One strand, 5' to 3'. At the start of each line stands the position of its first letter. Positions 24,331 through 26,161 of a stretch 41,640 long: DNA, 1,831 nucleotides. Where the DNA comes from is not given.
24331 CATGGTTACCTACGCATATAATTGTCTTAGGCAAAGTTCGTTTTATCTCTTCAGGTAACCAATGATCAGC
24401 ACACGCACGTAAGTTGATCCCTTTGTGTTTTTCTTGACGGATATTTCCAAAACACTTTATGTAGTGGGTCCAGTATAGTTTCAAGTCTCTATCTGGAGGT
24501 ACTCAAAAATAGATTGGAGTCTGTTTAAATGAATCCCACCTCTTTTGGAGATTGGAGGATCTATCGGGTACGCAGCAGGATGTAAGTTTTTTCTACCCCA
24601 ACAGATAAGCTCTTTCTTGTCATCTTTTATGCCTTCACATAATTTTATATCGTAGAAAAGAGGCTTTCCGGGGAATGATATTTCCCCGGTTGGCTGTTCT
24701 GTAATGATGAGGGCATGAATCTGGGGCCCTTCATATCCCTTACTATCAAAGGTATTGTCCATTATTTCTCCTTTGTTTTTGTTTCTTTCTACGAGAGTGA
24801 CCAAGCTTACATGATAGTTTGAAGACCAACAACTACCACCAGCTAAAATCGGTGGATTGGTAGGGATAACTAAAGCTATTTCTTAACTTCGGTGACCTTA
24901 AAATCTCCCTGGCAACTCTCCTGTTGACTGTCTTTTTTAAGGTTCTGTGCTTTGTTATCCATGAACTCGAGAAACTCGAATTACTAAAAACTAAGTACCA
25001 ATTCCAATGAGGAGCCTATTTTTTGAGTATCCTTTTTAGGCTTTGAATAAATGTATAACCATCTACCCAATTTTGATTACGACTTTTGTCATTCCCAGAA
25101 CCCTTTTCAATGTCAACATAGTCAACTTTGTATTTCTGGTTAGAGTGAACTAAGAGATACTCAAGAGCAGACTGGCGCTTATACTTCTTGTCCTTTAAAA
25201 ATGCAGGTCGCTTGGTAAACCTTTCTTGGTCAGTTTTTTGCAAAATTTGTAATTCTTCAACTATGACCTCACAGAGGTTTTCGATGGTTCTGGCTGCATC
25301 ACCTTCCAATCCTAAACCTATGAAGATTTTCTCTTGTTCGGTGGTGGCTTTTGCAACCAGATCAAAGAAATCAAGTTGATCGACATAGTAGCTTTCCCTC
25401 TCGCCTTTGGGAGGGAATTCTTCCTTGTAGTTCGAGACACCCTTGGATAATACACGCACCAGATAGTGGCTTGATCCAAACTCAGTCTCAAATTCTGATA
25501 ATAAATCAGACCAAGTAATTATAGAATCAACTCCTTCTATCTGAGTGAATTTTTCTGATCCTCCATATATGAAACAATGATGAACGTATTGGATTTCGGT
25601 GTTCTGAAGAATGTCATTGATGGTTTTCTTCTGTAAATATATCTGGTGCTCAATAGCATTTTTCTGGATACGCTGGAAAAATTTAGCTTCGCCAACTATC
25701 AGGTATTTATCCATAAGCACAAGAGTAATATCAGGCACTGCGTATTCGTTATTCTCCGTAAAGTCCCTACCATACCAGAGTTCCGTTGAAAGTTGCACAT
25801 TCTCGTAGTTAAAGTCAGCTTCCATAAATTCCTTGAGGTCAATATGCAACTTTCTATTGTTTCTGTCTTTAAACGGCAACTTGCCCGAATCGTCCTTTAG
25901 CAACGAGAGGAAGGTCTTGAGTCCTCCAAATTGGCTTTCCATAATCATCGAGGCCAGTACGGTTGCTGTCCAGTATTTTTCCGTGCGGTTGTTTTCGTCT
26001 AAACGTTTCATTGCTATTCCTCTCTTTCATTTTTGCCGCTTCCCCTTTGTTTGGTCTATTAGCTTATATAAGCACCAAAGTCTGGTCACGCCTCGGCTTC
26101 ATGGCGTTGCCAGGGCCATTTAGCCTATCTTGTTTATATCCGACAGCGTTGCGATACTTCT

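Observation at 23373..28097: Co-oriented run of HNH nuclease, orphan 136-aa protein, PD-(D/E)xK nuclease, UDG-like glycosylase and membrane protein: candidate undescribed anti-MGE system(s)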

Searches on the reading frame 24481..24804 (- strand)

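Call 6: search_protein_families(library=pfam, proteins=[window:24481-24804:-], max_evalue=0.1)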
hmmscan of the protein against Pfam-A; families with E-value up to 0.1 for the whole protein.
window:24481-24804:- (107 aa): 0 families

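Call 7: search_protein_families(library=padloc, proteins=[window:24481-24804:-], max_evalue=0.1)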
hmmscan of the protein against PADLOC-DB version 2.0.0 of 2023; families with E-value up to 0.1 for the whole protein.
window:24481-24804:- (107 aa): 0 families

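Call 10: search_protein_families(library=phrogs, proteins=[window:24481-24804:-], max_evalue=0.01)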
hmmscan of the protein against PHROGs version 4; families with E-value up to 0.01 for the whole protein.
window:24481-24804:- (107 aa): 0 families

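Call 11: search_protein_families(library=ncbifam, proteins=[window:24481-24804:-], max_evalue=0.01)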
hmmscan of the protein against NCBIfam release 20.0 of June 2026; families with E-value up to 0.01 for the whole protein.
window:24481-24804:- (107 aa): 0 families

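Call 55: search_protein_families(library=padloc, proteins=[L008:2132-3091:+, L008:3105-3365:+, L008:3638-4372:+, L008:4482-4730:+, L008:4931-5548:+, L008:5578-5796:+, L008:7026-7550:+, L008:7626-8246:+], max_evalue=0.01)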
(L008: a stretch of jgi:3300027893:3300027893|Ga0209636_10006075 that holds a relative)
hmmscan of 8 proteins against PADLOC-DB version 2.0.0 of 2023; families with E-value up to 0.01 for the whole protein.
L008:2132-3091:+ (319 aa): 0 families

L008:3105-3365:+ (86 aa): 1 family
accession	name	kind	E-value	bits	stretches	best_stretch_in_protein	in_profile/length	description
PDLC01660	Cas13Cterm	-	0.0015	16.5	1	5-75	47-114/194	Cas effector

L008:3638-4372:+ (244 aa): 1 family
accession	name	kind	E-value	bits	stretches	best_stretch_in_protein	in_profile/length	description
PDLC02353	AbiV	-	2.7e-10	38.3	1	18-106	24-106/196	AbiV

L008:4482-4730:+ (82 aa): 0 families

L008:4931-5548:+ (205 aa): 0 families

L008:5578-5796:+ (72 aa): 0 families

L008:7026-7550:+ (174 aa): 0 families

L008:7626-8246:+ (206 aa): 0 families

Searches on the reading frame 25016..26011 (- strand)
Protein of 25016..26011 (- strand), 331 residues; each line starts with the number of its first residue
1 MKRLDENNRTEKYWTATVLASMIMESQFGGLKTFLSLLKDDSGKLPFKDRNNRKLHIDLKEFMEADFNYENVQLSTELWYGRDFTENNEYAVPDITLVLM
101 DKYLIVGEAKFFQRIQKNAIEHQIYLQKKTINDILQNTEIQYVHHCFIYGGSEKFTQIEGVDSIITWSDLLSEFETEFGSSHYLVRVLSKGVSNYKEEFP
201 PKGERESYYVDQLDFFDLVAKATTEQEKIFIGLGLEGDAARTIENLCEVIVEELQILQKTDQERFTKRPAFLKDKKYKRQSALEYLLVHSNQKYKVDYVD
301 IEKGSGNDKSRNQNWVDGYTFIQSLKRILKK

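Call 6: search_protein_families(library=pfam, proteins=[window:25016-26011:-], max_evalue=0.1)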
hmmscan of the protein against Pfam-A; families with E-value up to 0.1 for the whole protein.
window:25016-26011:- (331 aa): 0 families

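Call 7: search_protein_families(library=padloc, proteins=[window:25016-26011:-], max_evalue=0.1)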
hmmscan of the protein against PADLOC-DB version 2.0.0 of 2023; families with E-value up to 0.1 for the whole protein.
window:25016-26011:- (331 aa): 0 families

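Call 10: search_protein_families(library=phrogs, proteins=[window:25016-26011:-], max_evalue=0.01)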
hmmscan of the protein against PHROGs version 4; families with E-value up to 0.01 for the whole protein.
window:25016-26011:- (331 aa): 0 families

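Call 11: search_protein_families(library=ncbifam, proteins=[window:25016-26011:-], max_evalue=0.01)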
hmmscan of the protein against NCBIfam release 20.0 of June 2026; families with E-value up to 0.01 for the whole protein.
window:25016-26011:- (331 aa): 0 families

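Call 12: find_encoding_contigs(protein=window:25016-26011:-, flank=10000, max_places=10)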
Protein window:25016-26011:- (331 aa): 2 contigs read that carry it; 2 places shown.
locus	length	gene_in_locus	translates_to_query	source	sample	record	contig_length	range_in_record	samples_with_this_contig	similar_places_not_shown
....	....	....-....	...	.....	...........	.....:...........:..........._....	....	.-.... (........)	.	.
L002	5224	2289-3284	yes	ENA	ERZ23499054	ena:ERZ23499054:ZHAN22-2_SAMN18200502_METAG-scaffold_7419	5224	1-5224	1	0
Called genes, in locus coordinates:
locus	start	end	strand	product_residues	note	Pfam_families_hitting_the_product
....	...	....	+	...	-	-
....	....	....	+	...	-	-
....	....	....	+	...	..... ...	-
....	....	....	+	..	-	-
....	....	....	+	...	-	-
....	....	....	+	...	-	-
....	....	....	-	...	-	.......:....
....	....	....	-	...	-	?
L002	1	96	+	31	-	?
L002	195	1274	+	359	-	-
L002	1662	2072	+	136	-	-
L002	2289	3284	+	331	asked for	-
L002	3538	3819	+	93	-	-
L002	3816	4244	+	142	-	-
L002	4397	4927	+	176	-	-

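Call 17: search_solved_structures(query=window:25016-26011:-, max_evalue=10)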
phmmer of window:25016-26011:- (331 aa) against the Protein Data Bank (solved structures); distinct sequences matched with E-value up to 10: 0.

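Call 19: find_homologous_proteins(query=window:25016-26011:-, max_evalue=0.001)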
Query window:25016-26011:- (331 aa): 4 proteins with E <= 0.001 among 1576 candidates.
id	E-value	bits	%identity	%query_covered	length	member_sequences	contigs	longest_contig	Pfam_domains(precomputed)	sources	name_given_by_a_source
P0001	5.6e-110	386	55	100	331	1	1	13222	-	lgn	-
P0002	6.8e-110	385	53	100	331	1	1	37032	-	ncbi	-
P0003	2.0e-106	374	52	100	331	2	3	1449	-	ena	-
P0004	1.1e-82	296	46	99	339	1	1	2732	-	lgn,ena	-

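Call 20: find_encoding_contigs(protein=P0002, flank=10000, max_places=4)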
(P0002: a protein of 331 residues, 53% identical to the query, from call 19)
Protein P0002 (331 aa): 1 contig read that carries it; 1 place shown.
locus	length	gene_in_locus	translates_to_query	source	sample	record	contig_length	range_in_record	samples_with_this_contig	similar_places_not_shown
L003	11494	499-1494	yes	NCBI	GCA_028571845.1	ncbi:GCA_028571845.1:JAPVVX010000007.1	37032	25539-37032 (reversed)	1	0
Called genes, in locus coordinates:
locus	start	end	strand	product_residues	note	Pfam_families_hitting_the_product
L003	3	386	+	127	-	?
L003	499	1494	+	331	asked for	-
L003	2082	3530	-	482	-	PF02386:TrkH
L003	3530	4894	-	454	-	PF00070:Pyr_redox (faint), PF01210:NAD_Gly3P_dh_N (faint), PF01262:AlaDh_PNT_C (faint), PF02254:TrkA_N, PF02080:TrkA_C, PF02254:TrkA_N, PF13241:NAD_binding_7 (weak), PF02080:TrkA_C, +8 more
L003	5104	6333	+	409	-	PF01595:CNNM, PF00571:CBS, PF03471:CorC_HlyC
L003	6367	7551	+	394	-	PF01960:ArgJ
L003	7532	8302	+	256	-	PF13275:S4_2 (weak), PF01479:S4, PF00849:PseudoU_synth_2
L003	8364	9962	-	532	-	PF05157:MshEN, PF00437:T2SSE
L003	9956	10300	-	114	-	PF11969:DcpS_C, PF01230:HIT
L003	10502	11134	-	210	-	PF03588:Leu_Phe_trans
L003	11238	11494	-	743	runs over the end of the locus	PF02861:Clp_N, PF00004:AAA, PF17871:AAA_lid_9, PF00158:Sigma54_activat (weak), PF00004:AAA, PF07724:AAA_2, PF07728:AAA_5, PF10431:ClpB_D2-small, +10 more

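Call 21: find_encoding_contigs(protein=P0001, flank=10000, max_places=4)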
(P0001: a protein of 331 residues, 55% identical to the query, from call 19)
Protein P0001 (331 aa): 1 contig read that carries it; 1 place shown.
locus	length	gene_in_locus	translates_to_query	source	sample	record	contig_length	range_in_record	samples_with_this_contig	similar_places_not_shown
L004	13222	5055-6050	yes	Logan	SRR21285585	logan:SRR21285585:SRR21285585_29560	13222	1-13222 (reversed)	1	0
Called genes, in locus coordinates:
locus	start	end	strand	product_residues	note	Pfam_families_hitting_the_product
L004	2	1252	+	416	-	?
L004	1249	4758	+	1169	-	PF13514:AAA_27, PF02463:SMC_N (weak)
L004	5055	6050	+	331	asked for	-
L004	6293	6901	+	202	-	-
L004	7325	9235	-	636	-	PF00580:UvrD-helicase, PF13245:AAA_19, PF13604:AAA_30 (faint), PF13087:AAA_12 (faint), PF13361:UvrD_C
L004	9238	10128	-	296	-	-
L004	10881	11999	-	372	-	-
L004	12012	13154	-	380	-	-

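Call 55: search_protein_families(library=padloc, proteins=[L008:2132-3091:+, L008:3105-3365:+, L008:3638-4372:+, L008:4482-4730:+, L008:4931-5548:+, L008:5578-5796:+, L008:7026-7550:+, L008:7626-8246:+, L004:6293-6901:+], max_evalue=0.01)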
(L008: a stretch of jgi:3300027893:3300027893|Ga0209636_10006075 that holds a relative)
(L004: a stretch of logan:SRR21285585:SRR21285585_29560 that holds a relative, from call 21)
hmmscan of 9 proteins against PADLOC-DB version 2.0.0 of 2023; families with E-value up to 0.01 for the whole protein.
L008:2132-3091:+ (319 aa): 0 families

L008:3105-3365:+ (86 aa): 1 family
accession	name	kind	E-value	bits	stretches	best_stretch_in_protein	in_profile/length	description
PDLC01660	Cas13Cterm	-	0.0015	16.5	1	5-75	47-114/194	Cas effector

L008:3638-4372:+ (244 aa): 1 family
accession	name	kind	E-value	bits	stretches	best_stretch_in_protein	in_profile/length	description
PDLC02353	AbiV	-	2.7e-10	38.3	1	18-106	24-106/196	AbiV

L008:4482-4730:+ (82 aa): 0 families

L008:4931-5548:+ (205 aa): 0 families

L008:5578-5796:+ (72 aa): 0 families

L008:7026-7550:+ (174 aa): 0 families

L008:7626-8246:+ (206 aa): 0 families

L004:6293-6901:+ (202 aa): 0 families

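Call 57: predict_structure(alignment_id=A1)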
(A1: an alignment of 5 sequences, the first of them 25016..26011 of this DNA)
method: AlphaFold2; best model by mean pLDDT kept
length: 331 residues; sequences in the alignment: 5
mean_pLDDT: 70.3   pTM: 0.56
mean pLDDT of the five models: 70.3, 70.2, 69.8, 68.4, 63.9
residues with pLDDT >= 90: 56; 70-90: 132; 50-70: 78; < 50: 65
segments of 3 or more residues with pLDDT < 50: 1-9, 78-87, 203-213, 261-289, 303-306
pLDDT, mean of each block of 10 residues (from residue 1): 36 74 87 93 90 88 81 69 48 83 89 64 79 85 89 70 90 94 89 75 37 58 76 66 67 54 43 44 48 56 52 78 72 52
secondary structure, 60 per line:
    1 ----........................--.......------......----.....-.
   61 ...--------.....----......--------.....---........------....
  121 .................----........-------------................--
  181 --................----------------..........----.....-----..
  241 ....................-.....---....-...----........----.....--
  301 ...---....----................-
elements in order: H5-28 H31-37 E44-49 E54-58 H60-63 E72-76 H81-86 E95-99 E103-110 H117-137 E142-149 E163-166 H167-178 H183-198 H215-224 E229-233 H239-260 H262-266 H270-273 H282-289 E294-298 H307-310 E315-317 H318-330

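Call 60: fold_search(model_id=the predicted structure, library=pdb)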
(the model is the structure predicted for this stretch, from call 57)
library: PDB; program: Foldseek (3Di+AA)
matches with E <= 10: 322; with E <= 0.001: 0
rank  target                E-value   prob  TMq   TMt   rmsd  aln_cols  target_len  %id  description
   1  6qnz_A                5.9e-03  0.60  0.14  0.09  19.7       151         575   11  Crystal structure of the site-specific DNA nickase N.BspD6I E418A Mutant (released 2020-03-04)
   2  6qnz_B                5.9e-03  0.41  0.17  0.11  21.9       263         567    9  Crystal structure of the site-specific DNA nickase N.BspD6I E418A Mutant (released 2020-03-04)
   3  5lhc_A                1.5e-02  0.28  0.17  0.11  22.0       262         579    8  The structure of D456A mutant of Nt.BspD6I nicking endonuclease at 0.24 nm resolution . (released 2017-08-16)
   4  5lhc_B                2.0e-02  0.41  0.14  0.09  19.7       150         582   10  The structure of D456A mutant of Nt.BspD6I nicking endonuclease at 0.24 nm resolution . (released 2017-08-16)
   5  2ewf                  2.7e-02  0.41  0.14  0.09  19.0       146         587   10  Crystal structure of the site-specific DNA nickase N.BspD6I (released 2006-11-21)
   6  5liq_B                3.2e-02  0.33  0.14  0.09  18.8       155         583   13  The structure of C160S,C508S,C578S mutant of Nt.BspD6I nicking endonuclease at 0.185 nm resolution . (released 2017-08-02)
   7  5liz                  3.9e-02  0.33  0.14  0.09  19.5       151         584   11  The structure of Nt.BspD6I nicking endonuclease with all cysteines mutated by serine residues at 0.19 nm resolution . (released 2017-08-02)
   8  1wtd_B                5.6e-02  0.57  0.21  0.25  10.2       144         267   13  Crystal structure of type II restrcition endonuclease, EcoO109I DNA-free form (released 2004-12-14)
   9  1wtd_A                5.6e-02  0.30  0.17  0.20  10.9       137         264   10  Crystal structure of type II restrcition endonuclease, EcoO109I DNA-free form (released 2004-12-14)
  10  8r6y_A                7.1e-02  0.20  0.19  0.04  20.3       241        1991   13  Structure of the SFTSV L protein stalled in a transcription-specific early elongation state with bound capped RNA [TRA (released 2024-04-24)
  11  3bm3_A                8.5e-02  0.33  0.21  0.26  18.6       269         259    9  Restriction endonuclease PspGI-substrate DNA complex (released 2008-09-16)
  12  1wte_MODEL_1_A        9.0e-02  0.54  0.20  0.23  10.6       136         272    9  Crystal structure of type II restrcition endonuclease, EcoO109I complexed with cognate DNA (released 2004-12-14)
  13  9ibq_A                9.6e-02  0.23  0.16  0.18  13.7       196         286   12  Structure of BstEII with DNA substrate (released 2026-03-04)
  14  5liq_A                1.0e-01  0.23  0.14  0.09  19.7       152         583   11  The structure of C160S,C508S,C578S mutant of Nt.BspD6I nicking endonuclease at 0.185 nm resolution . (released 2017-08-02)
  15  6tj0_A                1.1e-01  0.21  0.15  0.17  16.0       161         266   12  Crystal structure of the bacterial cellulose secretion regulator BcsE, residues 217-523, with bound c-di-GMP. (released 2020-07-29)
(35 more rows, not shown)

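Call 96: fold_search(model_id=the predicted structure, library=viral)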
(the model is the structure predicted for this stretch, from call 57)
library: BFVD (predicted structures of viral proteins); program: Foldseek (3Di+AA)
matches with E <= 10: 275; with E <= 0.001: 1
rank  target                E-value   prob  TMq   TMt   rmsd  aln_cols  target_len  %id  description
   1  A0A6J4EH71            1.4e-04  1.00  0.33  0.42  14.7       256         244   12  (no name in the UniProt tables at hand)
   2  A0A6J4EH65            3.4e-03  1.00  0.29  0.44   5.3       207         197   14  (no name in the UniProt tables at hand)
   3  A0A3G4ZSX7            7.0e-03  0.84  0.22  0.11  18.0       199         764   12  Superfamily II DNA or RNA helicase [Terrestrivirus sp.]
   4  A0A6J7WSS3            1.1e-02  0.92  0.21  0.40   5.9       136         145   13  Uncharacterized protein [uncultured Caudovirales phage]
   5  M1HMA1                1.2e-02  0.51  0.20  0.20  23.4       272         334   12  (no name in the UniProt tables at hand)
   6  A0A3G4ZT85            1.5e-02  0.51  0.18  0.26  18.2       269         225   11  Uncharacterized protein [Edafosvirus sp.]
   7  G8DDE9                1.7e-02  0.51  0.16  0.27  13.3       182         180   12  (no name in the UniProt tables at hand)
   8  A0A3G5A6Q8            1.9e-02  0.60  0.21  0.22  16.0       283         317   11  Uncharacterized protein [Hyperionvirus sp.]
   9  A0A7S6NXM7            2.5e-02  0.60  0.21  0.31   9.2       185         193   13  Uncharacterized protein [Bathycoccus sp. RCC716 virus 1]
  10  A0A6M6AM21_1          2.7e-02  0.51  0.24  0.09  16.1       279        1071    9  RNA-directed RNA polymerase L [Plasmopara viticola lesion associated mycobunyavirales-like virus 9]
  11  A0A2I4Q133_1          3.2e-02  0.16  0.19  0.08  18.6       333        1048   13  RNA-dependent RNA polymerase [Sugar beet cyst nematode virus 2]
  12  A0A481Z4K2            3.6e-02  0.54  0.21  0.15  16.6       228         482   14  Uncharacterized protein [Pithovirus LCPAC201]
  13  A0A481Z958            3.8e-02  0.28  0.13  0.11  12.9       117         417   11  C2H2-type domain-containing protein [Pithovirus LCPAC304]
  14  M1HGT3                4.1e-02  0.54  0.16  0.12  11.9       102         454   14  (no name in the UniProt tables at hand)
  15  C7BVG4                4.3e-02  0.30  0.17  0.23  14.4       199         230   11  Hypothetical cyanophage protein [Synechococcus phage S-RSM4]
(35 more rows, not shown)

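Call 110: search_solved_structures(query=A1, max_evalue=10)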
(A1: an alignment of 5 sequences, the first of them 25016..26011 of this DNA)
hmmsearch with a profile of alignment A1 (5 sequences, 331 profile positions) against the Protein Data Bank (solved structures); distinct sequences matched with E-value up to 10: 10.
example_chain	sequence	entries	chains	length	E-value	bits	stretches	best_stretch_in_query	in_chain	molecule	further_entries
8sar_A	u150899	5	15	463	1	11.7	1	89-152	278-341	CH848.10.17 gp120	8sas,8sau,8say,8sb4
6um5_A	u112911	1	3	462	1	11.7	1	89-152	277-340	CH848 10.17 DT gp120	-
8vgv_A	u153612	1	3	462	1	11.7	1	89-152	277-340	CH848 DE3 SOSIP gp120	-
6um6_A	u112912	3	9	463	1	11.7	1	89-152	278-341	CH848 10.17DT gp120 | Envelope glycoprotein gp120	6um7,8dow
7l6o_a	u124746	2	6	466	1.1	11.7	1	89-152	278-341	CH848.3.D0949.10.17chim.6R.DS.SOSIP.664 - gp120 | CH848 SOSIP gp120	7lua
8sat_A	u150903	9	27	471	1.1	11.7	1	89-152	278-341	CH848.10.17 gp120 | CH848.3.D0949.10.17chim.6R.SOSIP.664 gp120A | Envelope glycoprotein gp160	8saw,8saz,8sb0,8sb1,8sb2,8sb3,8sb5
8sax_A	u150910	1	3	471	1.1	11.6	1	89-152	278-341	CH848.10.17.SOSIP gp120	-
9aug_A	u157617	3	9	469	1.1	11.6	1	89-152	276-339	HIV-1 BG505 DS-SOSIP glycoprotein gp120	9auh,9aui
8dto_E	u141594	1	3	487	1.1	11.6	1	89-152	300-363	CH848.3.D0949.10.17chim.6R.DS.SOSIP.664_N133D_N138T gp120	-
4p1b_H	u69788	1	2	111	1.6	11.1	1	155-203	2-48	Toluene-4-monooxygenase system ferredoxin subunit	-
